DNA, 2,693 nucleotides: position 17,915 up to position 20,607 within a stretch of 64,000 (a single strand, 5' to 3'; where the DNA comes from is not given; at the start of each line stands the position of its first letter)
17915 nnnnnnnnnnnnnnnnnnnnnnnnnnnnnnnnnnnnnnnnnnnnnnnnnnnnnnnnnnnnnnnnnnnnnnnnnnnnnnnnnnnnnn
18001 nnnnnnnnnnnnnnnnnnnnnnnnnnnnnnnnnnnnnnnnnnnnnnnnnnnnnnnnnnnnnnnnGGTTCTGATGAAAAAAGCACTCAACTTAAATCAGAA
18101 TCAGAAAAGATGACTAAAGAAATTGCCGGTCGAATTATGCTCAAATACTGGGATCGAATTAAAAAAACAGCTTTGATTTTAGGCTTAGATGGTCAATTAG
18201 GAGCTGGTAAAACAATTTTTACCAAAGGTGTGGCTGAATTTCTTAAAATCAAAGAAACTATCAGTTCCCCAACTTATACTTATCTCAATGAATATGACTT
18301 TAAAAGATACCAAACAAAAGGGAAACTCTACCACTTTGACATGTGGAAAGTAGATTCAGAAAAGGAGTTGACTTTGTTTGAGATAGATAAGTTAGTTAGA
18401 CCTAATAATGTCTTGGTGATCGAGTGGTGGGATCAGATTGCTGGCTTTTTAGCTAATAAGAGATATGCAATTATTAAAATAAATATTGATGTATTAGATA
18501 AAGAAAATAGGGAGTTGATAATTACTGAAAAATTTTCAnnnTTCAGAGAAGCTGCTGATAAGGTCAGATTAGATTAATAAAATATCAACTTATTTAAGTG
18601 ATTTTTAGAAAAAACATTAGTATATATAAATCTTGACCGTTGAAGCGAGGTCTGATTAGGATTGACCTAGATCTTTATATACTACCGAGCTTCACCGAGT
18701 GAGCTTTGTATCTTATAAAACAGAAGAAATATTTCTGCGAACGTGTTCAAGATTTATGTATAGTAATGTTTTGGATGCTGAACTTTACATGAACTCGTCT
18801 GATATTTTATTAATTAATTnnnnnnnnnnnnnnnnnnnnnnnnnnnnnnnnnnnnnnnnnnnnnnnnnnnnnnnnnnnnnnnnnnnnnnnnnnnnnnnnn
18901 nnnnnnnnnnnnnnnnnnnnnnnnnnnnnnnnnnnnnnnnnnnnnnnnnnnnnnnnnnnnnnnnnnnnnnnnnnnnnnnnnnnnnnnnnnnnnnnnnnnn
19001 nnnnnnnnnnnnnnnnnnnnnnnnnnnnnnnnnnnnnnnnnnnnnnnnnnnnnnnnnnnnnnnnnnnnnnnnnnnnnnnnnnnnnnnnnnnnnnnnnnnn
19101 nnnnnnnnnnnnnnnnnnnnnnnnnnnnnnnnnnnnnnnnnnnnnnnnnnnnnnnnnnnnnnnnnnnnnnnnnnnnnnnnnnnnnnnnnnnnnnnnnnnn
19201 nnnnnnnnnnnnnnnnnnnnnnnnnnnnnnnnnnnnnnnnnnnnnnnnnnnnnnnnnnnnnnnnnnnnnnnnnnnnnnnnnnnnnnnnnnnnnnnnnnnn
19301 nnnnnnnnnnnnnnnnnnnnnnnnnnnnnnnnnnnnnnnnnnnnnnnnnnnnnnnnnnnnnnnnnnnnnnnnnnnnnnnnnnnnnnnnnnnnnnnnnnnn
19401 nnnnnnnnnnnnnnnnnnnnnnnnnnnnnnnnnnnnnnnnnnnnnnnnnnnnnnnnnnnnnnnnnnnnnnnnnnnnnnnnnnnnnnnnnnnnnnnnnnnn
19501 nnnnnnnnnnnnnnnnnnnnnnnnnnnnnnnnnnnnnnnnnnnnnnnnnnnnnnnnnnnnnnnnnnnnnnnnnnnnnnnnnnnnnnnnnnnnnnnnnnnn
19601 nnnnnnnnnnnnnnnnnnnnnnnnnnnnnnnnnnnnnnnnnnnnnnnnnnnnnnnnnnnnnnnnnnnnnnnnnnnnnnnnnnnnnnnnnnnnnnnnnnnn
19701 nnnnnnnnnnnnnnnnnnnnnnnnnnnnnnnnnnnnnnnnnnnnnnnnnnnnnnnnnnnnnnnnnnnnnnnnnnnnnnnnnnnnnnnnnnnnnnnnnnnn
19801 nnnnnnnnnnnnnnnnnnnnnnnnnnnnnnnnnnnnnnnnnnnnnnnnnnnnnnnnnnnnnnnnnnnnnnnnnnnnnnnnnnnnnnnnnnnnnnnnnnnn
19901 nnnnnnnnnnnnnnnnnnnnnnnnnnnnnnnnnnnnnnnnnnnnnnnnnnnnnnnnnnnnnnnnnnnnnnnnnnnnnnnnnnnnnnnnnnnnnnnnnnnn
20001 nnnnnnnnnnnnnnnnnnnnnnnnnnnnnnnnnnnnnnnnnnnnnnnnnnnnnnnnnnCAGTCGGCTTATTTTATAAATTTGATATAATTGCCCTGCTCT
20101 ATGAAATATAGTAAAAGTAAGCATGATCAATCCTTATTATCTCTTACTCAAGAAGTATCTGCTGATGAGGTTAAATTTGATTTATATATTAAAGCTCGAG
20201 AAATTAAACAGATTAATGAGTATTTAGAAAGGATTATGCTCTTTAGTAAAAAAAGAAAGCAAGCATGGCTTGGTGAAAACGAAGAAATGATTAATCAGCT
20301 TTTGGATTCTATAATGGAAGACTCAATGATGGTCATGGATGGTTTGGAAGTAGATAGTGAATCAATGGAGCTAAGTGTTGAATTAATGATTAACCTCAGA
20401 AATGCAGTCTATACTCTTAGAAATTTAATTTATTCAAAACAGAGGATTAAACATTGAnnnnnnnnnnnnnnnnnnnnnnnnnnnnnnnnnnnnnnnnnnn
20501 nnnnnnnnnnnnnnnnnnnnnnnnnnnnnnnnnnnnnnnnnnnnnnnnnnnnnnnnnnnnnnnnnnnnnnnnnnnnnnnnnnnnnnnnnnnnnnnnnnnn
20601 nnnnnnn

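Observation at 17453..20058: t6A synthesis locus with a fused TsaC-TsaE protein and a TsaD carrying a basic insertion; no TsaB nearby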

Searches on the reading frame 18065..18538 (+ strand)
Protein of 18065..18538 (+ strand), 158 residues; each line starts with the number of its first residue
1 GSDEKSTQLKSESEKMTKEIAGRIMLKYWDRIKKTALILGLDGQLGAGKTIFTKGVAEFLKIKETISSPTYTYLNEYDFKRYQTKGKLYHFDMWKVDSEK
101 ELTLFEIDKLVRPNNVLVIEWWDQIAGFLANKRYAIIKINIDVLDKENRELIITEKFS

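Call 79: search_protein_representatives(protein=window:18065-18538:+)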
Query: 158 residues. Proteins with E-value up to 0.001 (for the whole library): 15146; up to 1e-10: 1658; up to 1e-30: 12. The best 150 are listed.
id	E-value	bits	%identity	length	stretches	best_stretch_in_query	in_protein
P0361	6.2e-44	165.8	55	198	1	8-142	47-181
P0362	2.2e-42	160.7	55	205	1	15-146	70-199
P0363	4.1e-40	153.4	53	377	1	3-142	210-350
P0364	7.4e-40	152.6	47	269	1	6-147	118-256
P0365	1.3e-37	145.3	49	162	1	3-151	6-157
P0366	2.7e-36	141.0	49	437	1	3-153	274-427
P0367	4.4e-35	137.0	47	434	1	8-138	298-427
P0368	6.7e-34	133.2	58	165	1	25-130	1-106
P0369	4.4e-33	130.6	53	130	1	33-155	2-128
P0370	7.1e-32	126.6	44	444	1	11-142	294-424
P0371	3.0e-31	124.6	44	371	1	11-129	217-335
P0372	9.6e-31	123.0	44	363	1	13-151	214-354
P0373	2.0e-30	121.9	44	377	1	13-143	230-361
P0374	5.9e-30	120.4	42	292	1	7-131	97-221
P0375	1.1e-29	119.5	58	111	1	45-143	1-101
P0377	3.4e-28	114.7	36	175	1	10-155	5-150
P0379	6.1e-26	107.4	40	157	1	11-150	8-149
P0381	1.1e-25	106.5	41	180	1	9-131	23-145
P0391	3.5e-22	95.2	44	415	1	13-132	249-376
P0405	8.0e-20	87.5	39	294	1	8-151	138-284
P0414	6.1e-19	84.6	34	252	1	12-153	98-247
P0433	1.5e-17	80.1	40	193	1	9-153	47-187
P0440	2.3e-17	79.5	36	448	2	9-79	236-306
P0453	7.8e-17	77.8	43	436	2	11-80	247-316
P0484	3.6e-16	75.7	36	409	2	10-82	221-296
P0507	8.0e-16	74.5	38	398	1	9-154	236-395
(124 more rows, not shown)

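Call 81: find_encoding_contigs(protein=P0377, flank=6000, max_places=3)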
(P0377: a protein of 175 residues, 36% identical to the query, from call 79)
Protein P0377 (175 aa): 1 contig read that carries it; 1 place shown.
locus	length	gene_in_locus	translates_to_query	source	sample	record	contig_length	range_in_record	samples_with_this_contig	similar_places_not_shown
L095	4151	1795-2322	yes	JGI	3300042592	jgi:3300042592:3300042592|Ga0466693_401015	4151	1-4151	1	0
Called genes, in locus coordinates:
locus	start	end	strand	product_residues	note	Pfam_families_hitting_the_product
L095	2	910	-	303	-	PF00118:Cpn60_TCP1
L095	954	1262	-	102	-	PF00166:Cpn10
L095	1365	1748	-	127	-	-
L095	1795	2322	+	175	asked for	PF02367:TsaE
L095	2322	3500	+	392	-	PF00814:TsaD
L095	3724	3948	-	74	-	-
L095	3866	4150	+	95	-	?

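Call 82: find_encoding_contigs(protein=P0379, flank=8000, max_places=3)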
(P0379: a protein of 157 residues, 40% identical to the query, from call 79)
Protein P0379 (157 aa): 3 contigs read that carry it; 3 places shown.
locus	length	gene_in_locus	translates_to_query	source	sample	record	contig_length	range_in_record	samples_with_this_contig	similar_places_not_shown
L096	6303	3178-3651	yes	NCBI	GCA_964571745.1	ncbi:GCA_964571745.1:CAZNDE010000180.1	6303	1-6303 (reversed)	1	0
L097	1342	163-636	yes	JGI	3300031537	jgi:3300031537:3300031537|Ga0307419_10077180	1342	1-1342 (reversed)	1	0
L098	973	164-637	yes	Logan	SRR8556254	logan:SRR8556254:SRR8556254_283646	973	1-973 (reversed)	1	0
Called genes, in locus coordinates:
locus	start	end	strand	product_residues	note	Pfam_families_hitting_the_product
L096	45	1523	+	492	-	PF05362:Lon_C (weak), PF00158:Sigma54_activat (faint), PF13541:ChlI, PF00493:MCM, PF01078:Mg_chelatase, PF07728:AAA_5 (weak), PF13335:Mg_chelatase_C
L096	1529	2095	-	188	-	PF01327:Pep_deformylase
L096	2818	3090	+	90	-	PF00216:Bac_DNA_binding, PF18291:HU-HIG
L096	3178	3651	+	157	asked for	PF02367:TsaE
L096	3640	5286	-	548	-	PF00989:PAS, PF13188:PAS_8 (weak), PF13426:PAS_9, PF00512:HisKA, PF02518:HATPase_c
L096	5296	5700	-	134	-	PF11969:DcpS_C, PF01230:HIT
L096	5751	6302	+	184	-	?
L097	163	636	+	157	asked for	PF02367:TsaE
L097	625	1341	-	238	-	?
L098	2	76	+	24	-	?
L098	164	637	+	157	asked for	PF02367:TsaE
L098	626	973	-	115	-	?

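Call 83: find_encoding_contigs(protein=P0381, flank=8000, max_places=3)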
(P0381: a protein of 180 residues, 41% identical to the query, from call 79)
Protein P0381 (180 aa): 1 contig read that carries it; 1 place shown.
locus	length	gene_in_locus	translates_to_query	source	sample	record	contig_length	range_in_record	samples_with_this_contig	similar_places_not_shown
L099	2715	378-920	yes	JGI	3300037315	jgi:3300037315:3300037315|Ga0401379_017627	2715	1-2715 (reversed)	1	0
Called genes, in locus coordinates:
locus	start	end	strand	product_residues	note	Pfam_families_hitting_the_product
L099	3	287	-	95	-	?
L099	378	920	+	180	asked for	PF02367:TsaE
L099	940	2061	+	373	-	PF00814:TsaD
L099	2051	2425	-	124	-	PF01850:PIN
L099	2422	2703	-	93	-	PF02604:PhdYeFM_antitox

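Call 84: search_protein_families(library=pfam, proteins=[P0366, P0367, P0370, P0440, P0453, P0391, P0484, P0507, P0414, P0405], max_evalue=0.001)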
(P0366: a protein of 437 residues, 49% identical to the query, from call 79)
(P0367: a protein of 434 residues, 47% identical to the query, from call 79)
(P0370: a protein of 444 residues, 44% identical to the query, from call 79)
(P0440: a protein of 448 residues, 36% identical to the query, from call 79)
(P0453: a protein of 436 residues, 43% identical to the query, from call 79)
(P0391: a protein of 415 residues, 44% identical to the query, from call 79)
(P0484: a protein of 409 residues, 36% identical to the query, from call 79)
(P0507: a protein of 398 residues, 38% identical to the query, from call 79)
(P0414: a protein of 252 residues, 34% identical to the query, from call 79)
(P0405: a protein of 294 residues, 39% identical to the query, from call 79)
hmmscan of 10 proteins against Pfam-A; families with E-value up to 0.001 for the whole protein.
P0366 (437 aa): 2 families
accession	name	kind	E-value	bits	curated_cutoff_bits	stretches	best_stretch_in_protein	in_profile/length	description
PF01300.24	Sua5_yciO_yrdC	-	1e-44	152.6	25.1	2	21-109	2-93/178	Telomere recombination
PF02367.23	TsaE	-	1.8e-22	80.1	26.6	1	283-418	2-120/128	Threonylcarbamoyl adenosine biosynthesis protein TsaE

P0367 (434 aa): 2 families
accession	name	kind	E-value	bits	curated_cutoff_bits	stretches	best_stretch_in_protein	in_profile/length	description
PF01300.24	Sua5_yciO_yrdC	-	1.4e-42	145.7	25.1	1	21-199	2-178/178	Telomere recombination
PF02367.23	TsaE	-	1.8e-24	86.5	26.6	1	322-423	17-113/128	Threonylcarbamoyl adenosine biosynthesis protein TsaE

P0370 (444 aa): 2 families
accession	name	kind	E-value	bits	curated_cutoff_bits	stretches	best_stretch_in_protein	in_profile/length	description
PF01300.24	Sua5_yciO_yrdC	-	2.1e-35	122.2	25.1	2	20-100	1-82/178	Telomere recombination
PF02367.23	TsaE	-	5.9e-27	94.6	26.6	1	295-427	2-124/128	Threonylcarbamoyl adenosine biosynthesis protein TsaE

P0440 (448 aa): 2 families
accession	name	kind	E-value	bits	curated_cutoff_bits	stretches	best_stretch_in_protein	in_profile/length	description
PF01300.24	Sua5_yciO_yrdC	-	3.8e-42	144.2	25.1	1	20-225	1-178/178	Telomere recombination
PF02367.23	TsaE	-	4.1e-29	101.6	26.6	2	239-305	2-63/128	Threonylcarbamoyl adenosine biosynthesis protein TsaE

P0453 (436 aa): 2 families
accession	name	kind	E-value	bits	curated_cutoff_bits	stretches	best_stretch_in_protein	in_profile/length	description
PF01300.24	Sua5_yciO_yrdC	-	4.5e-42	144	25.1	1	23-235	4-178/178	Telomere recombination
PF02367.23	TsaE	-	4e-28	98.4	26.6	2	248-314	2-63/128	Threonylcarbamoyl adenosine biosynthesis protein TsaE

P0391 (415 aa): 2 families
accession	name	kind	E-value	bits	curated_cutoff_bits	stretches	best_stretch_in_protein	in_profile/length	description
PF01300.24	Sua5_yciO_yrdC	-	5.1e-37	127.5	25.1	1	21-223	2-176/178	Telomere recombination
PF02367.23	TsaE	-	8.8e-26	90.8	26.6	1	248-379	2-115/128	Threonylcarbamoyl adenosine biosynthesis protein TsaE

P0484 (409 aa): 2 families
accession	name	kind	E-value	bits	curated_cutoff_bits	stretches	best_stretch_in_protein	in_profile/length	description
PF01300.24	Sua5_yciO_yrdC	-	1.2e-43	149.1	25.1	1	21-205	2-178/178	Telomere recombination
PF02367.23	TsaE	-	2.4e-31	108.8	26.6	2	223-298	2-69/128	Threonylcarbamoyl adenosine biosynthesis protein TsaE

P0507 (398 aa): 2 families
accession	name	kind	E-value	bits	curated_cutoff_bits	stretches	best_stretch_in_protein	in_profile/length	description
PF01300.24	Sua5_yciO_yrdC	-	3e-45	154.3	25.1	1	48-225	3-178/178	Telomere recombination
PF02367.23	TsaE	-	2.5e-25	89.4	26.6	1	240-387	3-123/128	Threonylcarbamoyl adenosine biosynthesis protein TsaE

P0414 (252 aa): 1 family
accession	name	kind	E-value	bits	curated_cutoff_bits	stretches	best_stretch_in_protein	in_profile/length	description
PF02367.23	TsaE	-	1.2e-28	100.1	26.6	1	98-221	2-111/128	Threonylcarbamoyl adenosine biosynthesis protein TsaE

P0405 (294 aa): 2 families
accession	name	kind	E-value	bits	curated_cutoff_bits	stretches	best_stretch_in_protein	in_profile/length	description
PF02367.23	TsaE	-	4.1e-27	95.1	26.6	1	142-278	2-122/128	Threonylcarbamoyl adenosine biosynthesis protein TsaE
PF01300.24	Sua5_yciO_yrdC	-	2.6e-23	82.9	25.1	1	2-128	54-178/178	Telomere recombination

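Call 89: find_encoding_contigs(protein=P0433, flank=6000, max_places=3)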
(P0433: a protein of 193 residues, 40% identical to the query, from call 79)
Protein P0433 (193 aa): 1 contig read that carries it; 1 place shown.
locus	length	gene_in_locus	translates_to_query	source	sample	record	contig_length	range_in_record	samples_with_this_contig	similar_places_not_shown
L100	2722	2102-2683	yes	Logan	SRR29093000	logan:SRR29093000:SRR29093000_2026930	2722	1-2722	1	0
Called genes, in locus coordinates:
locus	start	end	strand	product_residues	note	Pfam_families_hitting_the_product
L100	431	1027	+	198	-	PF13441:Gly-zipper_YMGG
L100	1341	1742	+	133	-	-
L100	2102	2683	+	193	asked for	PF02367:TsaE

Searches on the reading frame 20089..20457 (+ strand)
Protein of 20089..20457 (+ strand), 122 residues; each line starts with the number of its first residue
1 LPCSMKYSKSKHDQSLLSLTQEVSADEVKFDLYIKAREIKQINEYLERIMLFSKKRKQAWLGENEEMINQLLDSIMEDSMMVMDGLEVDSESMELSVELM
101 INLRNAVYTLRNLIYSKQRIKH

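Call 3: search_protein_families(library=pfam, proteins=[window:20089-20457:+], max_evalue=0.01)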
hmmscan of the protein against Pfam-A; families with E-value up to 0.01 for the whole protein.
window:20089-20457:+ (122 aa): 0 families

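Call 15: search_protein_families(library=pfam, proteins=[window:20089-20457:+], max_evalue=5)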
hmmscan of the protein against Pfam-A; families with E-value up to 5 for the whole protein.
window:20089-20457:+ (122 aa): 2 families
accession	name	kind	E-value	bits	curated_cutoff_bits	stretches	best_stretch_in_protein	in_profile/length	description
PF03695.18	UPF0149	-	0.042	14.4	25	1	57-112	121-177/181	Uncharacterised protein family (UPF0149)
PF19196.5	DUF5871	-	0.14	12.4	26.9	1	21-88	6-71/137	Family of unknown function (DUF5871)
